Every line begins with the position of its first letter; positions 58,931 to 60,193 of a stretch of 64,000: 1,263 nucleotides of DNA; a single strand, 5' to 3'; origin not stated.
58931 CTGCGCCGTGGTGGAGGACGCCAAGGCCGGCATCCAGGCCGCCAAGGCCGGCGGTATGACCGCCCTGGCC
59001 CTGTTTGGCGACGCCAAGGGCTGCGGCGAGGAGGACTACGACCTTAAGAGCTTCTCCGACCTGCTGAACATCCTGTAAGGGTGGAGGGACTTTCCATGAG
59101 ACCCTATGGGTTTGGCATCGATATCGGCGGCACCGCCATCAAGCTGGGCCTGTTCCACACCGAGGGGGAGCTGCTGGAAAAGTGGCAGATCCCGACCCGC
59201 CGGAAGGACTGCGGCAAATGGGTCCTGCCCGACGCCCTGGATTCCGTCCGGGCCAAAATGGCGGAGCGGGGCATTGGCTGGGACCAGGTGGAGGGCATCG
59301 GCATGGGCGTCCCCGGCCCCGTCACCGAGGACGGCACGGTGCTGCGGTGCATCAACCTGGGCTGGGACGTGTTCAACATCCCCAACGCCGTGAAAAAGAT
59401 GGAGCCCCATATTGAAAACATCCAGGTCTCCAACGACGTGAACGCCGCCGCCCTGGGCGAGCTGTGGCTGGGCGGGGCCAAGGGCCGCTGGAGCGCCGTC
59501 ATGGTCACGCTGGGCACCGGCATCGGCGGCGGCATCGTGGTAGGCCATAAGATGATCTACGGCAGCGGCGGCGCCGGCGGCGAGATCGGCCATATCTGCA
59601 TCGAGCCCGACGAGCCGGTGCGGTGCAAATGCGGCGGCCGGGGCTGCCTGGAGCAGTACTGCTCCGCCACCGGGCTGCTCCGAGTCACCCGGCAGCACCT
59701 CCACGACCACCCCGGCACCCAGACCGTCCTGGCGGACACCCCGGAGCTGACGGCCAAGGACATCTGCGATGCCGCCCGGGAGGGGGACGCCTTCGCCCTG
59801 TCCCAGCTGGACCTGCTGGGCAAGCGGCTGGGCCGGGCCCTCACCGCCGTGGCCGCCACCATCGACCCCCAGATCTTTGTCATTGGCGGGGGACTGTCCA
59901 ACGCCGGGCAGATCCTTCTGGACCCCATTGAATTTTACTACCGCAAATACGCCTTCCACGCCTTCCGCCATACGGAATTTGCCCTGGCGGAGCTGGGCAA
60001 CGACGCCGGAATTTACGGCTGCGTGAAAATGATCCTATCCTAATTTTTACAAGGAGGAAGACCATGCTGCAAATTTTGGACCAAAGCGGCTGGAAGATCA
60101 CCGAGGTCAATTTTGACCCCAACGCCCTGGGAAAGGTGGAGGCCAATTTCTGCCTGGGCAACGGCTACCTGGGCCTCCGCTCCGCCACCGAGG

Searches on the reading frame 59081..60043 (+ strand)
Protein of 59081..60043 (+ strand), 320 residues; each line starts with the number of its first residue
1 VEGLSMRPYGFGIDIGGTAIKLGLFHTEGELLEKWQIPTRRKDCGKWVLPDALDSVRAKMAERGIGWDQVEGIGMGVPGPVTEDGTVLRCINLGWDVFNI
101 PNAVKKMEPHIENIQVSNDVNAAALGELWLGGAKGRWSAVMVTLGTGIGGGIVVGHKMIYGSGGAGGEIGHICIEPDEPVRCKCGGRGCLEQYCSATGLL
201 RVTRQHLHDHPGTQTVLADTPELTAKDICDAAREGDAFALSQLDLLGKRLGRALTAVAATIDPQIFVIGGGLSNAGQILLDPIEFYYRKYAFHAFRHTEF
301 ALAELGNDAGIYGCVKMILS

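Call 35: search_protein_families(library=pfam, proteins=[window:59081-60043:+], max_evalue=0.00001)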
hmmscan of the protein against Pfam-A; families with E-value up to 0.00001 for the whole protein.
window:59081-60043:+ (320 aa): 2 families
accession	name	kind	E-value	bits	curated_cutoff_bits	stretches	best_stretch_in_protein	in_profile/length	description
PF00480.26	ROK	-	2.7e-63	214.7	22.9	1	12-317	3-290/294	ROK family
PF02685.22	Glucokinase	-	3.5e-08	33.3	22.1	1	14-271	4-261/314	Glucokinase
